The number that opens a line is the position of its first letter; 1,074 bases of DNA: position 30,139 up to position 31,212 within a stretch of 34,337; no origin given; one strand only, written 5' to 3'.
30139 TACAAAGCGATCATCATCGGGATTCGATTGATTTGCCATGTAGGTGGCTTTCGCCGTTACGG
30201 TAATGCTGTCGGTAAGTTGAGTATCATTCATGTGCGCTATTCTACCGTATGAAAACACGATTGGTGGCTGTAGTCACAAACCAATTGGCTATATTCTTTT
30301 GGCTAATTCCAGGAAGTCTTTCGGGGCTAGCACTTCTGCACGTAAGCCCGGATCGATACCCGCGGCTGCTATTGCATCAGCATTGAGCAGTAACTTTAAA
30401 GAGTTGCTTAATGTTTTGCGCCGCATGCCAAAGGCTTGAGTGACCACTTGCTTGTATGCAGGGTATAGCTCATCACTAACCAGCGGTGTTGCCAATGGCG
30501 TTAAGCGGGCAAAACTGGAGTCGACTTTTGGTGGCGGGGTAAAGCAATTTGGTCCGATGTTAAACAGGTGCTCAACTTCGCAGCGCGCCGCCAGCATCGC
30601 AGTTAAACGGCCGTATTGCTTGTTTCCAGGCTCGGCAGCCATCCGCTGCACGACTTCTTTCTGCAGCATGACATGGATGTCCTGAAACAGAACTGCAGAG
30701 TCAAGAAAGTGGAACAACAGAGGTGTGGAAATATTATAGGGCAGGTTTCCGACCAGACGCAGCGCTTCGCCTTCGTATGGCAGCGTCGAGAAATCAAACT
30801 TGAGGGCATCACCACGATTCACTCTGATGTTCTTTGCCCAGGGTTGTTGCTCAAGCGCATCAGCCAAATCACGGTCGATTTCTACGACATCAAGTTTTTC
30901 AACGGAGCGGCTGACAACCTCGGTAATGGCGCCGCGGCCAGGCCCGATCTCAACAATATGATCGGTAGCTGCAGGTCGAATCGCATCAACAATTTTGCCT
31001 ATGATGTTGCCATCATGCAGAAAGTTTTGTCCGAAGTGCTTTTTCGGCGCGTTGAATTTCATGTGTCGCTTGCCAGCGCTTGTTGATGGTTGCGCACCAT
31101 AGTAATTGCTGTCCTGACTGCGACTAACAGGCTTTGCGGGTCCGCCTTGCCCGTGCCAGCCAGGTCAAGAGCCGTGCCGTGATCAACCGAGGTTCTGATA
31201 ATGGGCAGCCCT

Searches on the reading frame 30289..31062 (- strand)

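Call 59: search_protein_families(library=pfam, proteins=[window:30289-31062:-], max_evalue=0.001)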
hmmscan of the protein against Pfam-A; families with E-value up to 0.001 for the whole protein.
window:30289-31062:- (257 aa): 1 family
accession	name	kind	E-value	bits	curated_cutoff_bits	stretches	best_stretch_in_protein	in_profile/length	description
PF00398.26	RrnaAD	-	7.9e-63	212.5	24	1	7-256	5-260/263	Ribosomal RNA adenine dimethylase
